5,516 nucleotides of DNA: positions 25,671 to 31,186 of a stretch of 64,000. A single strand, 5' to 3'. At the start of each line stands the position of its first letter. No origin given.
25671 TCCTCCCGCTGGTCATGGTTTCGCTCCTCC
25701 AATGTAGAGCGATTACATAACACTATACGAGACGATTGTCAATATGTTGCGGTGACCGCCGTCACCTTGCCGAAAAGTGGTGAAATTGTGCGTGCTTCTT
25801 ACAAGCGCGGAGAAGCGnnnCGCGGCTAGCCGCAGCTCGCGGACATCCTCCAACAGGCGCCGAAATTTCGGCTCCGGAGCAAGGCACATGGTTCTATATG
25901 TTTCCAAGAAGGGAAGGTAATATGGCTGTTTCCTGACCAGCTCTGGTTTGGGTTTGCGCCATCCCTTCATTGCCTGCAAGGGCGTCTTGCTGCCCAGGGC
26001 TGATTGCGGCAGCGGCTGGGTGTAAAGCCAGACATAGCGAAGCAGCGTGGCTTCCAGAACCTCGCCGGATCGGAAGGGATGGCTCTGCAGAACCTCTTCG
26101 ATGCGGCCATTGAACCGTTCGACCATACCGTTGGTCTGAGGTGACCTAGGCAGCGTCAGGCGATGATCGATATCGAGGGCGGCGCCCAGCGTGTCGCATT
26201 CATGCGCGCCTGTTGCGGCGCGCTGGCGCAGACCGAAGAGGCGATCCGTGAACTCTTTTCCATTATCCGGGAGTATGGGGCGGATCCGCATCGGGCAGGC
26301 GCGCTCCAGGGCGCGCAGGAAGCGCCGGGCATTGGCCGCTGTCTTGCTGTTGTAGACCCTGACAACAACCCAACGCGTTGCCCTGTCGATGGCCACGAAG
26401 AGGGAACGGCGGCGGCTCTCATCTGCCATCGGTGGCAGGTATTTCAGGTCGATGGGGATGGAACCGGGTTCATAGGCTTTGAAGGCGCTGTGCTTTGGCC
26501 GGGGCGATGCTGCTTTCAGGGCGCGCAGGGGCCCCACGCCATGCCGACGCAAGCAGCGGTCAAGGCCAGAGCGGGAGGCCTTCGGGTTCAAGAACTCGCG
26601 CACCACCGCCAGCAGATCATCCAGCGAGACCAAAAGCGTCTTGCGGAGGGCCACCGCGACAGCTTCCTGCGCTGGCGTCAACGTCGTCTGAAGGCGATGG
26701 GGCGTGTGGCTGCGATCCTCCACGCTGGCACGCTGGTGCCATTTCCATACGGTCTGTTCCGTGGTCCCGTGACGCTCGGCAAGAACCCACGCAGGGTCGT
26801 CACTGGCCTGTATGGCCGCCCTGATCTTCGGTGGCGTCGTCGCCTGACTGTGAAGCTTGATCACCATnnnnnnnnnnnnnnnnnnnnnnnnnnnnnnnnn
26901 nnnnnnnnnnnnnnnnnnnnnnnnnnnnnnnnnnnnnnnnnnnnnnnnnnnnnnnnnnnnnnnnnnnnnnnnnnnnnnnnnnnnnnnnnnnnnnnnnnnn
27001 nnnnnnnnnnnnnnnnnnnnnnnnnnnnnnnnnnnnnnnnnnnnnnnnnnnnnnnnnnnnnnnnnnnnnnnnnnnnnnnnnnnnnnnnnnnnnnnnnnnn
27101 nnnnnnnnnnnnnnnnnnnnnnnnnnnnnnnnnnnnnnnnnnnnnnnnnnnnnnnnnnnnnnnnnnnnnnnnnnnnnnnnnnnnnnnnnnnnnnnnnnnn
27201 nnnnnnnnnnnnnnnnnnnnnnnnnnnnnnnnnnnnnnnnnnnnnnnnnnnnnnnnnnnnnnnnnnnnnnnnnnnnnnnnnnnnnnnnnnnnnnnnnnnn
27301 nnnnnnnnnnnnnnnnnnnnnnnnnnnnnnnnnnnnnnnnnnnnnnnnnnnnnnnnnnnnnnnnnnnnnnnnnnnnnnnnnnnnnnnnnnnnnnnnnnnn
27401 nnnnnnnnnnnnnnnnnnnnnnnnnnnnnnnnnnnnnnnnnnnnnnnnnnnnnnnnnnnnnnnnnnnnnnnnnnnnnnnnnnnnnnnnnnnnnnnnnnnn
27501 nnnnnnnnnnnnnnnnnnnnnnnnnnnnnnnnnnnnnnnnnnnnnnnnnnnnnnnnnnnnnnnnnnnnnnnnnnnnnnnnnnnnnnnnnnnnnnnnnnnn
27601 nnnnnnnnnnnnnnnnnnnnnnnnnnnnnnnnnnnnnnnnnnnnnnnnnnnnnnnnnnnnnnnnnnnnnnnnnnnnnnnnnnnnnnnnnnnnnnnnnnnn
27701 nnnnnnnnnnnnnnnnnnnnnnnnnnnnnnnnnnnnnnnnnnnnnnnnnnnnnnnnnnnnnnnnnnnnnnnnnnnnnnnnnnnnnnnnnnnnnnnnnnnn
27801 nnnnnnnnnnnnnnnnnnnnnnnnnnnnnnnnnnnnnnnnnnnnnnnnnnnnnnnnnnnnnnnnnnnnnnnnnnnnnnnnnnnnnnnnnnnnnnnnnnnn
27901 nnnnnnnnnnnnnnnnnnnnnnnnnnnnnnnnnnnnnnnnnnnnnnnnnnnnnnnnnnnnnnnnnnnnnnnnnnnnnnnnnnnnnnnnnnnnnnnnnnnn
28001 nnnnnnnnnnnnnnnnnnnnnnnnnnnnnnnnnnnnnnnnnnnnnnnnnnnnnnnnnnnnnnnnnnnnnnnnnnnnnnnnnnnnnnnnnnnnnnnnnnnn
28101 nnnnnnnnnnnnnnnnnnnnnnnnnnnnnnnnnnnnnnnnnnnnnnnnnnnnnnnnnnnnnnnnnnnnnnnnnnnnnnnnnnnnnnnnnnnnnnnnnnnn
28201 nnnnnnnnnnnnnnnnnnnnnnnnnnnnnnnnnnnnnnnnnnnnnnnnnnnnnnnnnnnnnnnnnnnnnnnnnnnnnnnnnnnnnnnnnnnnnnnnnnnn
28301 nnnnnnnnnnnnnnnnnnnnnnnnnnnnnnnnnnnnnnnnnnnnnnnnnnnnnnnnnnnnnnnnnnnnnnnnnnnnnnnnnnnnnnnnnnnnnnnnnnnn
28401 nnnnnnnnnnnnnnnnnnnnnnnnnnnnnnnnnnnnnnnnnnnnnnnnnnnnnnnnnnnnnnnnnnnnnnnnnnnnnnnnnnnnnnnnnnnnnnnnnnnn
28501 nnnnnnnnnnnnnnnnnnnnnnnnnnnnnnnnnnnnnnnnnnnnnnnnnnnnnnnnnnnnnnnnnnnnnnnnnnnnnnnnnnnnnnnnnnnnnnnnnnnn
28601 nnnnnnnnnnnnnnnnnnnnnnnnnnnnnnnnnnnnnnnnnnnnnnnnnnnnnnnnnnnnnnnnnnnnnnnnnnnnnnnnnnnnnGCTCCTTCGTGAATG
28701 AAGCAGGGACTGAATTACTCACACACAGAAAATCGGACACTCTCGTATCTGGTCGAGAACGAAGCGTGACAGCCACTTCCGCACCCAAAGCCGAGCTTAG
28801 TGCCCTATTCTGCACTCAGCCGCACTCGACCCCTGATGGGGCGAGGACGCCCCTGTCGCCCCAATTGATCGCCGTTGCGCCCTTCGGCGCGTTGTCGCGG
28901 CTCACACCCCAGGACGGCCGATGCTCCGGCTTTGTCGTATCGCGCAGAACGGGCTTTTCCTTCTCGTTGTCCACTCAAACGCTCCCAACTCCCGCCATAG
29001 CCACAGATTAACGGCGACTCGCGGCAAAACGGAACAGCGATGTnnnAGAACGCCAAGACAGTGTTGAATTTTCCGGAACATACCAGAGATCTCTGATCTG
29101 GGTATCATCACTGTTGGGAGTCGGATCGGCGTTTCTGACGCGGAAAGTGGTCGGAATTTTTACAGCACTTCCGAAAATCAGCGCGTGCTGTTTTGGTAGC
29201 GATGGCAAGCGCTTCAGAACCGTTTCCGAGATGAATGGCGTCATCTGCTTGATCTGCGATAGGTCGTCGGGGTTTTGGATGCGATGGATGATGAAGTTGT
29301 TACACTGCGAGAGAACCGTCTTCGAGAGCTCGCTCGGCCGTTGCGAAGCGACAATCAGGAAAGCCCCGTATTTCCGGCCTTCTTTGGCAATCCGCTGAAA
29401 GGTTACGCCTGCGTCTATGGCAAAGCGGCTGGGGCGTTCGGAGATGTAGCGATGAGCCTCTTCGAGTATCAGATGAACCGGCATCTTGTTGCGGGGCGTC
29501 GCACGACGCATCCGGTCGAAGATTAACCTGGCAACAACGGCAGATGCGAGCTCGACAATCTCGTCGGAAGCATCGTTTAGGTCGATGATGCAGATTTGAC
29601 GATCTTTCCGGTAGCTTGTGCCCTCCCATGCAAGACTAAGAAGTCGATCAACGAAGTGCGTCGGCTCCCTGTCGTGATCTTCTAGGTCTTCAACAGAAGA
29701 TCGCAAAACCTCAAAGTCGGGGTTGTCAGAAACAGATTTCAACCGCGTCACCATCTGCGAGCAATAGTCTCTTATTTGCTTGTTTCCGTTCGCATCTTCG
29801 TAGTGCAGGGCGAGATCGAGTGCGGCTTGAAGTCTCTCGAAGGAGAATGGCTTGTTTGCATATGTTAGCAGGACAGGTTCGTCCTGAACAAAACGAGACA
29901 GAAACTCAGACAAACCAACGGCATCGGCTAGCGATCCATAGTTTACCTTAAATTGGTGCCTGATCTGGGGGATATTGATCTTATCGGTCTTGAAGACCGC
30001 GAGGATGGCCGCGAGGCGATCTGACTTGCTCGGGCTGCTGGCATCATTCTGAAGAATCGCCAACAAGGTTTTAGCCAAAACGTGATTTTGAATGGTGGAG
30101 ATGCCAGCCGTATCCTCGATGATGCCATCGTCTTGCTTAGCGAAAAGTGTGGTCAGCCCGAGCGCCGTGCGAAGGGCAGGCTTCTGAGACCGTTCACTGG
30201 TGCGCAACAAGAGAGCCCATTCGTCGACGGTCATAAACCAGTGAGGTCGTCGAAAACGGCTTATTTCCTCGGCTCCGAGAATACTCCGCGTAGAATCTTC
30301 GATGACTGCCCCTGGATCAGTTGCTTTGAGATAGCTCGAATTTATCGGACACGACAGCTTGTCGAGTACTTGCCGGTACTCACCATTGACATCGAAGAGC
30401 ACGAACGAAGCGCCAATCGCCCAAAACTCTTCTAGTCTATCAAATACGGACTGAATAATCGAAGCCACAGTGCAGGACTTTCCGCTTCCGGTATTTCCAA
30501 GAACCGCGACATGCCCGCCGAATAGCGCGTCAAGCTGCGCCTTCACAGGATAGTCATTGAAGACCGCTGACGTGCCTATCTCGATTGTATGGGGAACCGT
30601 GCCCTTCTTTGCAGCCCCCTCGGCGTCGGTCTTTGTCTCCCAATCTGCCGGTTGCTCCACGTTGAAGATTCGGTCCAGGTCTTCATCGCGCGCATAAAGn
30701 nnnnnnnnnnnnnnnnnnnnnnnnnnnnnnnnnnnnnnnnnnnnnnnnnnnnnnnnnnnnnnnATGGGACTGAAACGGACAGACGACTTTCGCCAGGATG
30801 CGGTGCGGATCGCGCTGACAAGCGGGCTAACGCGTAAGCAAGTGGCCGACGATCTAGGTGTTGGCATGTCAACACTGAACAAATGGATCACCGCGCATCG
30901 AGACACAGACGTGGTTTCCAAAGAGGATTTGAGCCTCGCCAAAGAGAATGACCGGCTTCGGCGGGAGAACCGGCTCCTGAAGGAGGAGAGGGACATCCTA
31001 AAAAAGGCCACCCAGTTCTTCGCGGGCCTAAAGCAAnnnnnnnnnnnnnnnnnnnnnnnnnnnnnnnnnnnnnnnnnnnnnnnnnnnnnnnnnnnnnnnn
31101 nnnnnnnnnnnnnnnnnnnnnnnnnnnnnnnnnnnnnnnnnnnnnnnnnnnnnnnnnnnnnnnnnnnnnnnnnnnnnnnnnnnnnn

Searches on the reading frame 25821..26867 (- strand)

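Call 89: search_protein_families(library=pfam, proteins=[window:25821-26867:-], max_evalue=0.001)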
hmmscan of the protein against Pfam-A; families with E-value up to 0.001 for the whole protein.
window:25821-26867:- (349 aa): 2 families
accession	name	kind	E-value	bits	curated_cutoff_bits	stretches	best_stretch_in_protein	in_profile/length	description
PF13683.12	rve_3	-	4.4e-11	42.8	26.5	1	232-296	2-67/67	Integrase core domain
PF00665.32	rve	-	5.4e-09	36.7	32.6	1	139-243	10-102/102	Integrase core domain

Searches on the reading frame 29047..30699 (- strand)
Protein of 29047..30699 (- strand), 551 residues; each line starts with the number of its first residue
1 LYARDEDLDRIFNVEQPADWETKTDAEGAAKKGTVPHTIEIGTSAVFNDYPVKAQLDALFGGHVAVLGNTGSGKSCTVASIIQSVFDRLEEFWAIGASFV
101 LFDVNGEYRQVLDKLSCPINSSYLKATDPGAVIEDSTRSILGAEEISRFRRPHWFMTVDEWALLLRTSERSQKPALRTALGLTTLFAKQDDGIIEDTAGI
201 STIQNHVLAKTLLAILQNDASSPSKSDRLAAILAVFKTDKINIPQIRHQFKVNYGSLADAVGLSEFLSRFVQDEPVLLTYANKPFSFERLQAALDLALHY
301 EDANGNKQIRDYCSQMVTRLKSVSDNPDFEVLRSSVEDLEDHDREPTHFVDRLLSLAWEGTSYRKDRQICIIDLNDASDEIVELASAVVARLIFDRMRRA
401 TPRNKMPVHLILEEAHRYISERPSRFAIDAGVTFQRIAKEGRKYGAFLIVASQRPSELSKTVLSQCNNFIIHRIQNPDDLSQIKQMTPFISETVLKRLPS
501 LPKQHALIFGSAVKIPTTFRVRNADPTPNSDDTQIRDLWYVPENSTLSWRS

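Call 89: search_protein_families(library=pfam, proteins=[window:29047-30699:-], max_evalue=0.001)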
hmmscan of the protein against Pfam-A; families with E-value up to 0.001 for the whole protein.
window:29047-30699:- (551 aa): 2 families
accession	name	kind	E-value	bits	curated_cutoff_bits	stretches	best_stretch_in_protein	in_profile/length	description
PF01935.23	DUF87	-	3.4e-17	63.7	23.2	1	39-218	1-146/220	Helicase HerA, central domain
PF01580.24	FtsK_SpoIIIE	-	1.4e-07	31.6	24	1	33-85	20-63/221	FtsK/SpoIIIE family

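Call 90: search_protein_families(library=padloc, proteins=[window:29047-30699:-], max_evalue=0.01)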
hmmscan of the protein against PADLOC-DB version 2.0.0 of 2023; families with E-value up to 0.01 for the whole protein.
window:29047-30699:- (551 aa): 15 families
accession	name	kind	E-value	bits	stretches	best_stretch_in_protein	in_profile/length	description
PDLC04102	HerA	-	8.1e-224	742.7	1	1-549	120-647/654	-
PDLC04106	HerA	-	8.6e-79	263.8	2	302-539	411-646/667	-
PDLC04098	HerA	-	2.7e-76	255.6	2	279-550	408-677/686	-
PDLC04105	HerA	-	6.1e-73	244.3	1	35-543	140-557/576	-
PDLC02185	HerA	-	5.2e-64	215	2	315-542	352-582/585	-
PDLC04100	HerA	-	1.9e-61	206.5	2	314-544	348-577/580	-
PDLC04097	HerA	-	7.2e-53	178.2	1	37-540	137-612/618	-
PDLC02188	HerA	-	1.6e-49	167.2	2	361-539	371-560/578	-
PDLC04103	HerA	-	1.7e-46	156.8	2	308-539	351-574/579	-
PDLC04104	HerA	-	1e-39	134.4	1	311-540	131-355/379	-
PDLC04140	mad8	-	3.3e-24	84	1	61-520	27-298/314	mads_8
PDLC01055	HerA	-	2e-13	48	2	389-523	403-526/532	Type III coevolved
PDLC04101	HerA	-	2.2e-11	41.1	1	54-183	161-268/400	-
PDLC04107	HerA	-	1.7e-09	35.2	1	54-162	162-254/306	-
PDLC04099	HerA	-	2.5e-08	31.5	1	54-110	162-212/214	-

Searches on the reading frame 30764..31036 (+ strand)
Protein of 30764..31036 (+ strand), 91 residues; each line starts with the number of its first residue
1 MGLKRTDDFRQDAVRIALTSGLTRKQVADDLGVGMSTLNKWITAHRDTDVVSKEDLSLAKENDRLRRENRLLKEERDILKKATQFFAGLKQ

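Call 89: search_protein_families(library=pfam, proteins=[window:30764-31036:+], max_evalue=0.001)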
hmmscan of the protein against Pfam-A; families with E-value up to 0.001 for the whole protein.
window:30764-31036:+ (91 aa): 3 families
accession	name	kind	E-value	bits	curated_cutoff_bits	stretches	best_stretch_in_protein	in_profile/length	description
PF01527.26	HTH_Tnp_1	-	4.6e-08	33.6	24.1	1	6-69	8-74/75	Transposase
PF13384.12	HTH_23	-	0.00012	22.3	24.6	1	11-44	8-40/50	Homeodomain-like domain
PF01381.28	HTH_3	-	0.00016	22.1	23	1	20-47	8-35/55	Helix-turn-helix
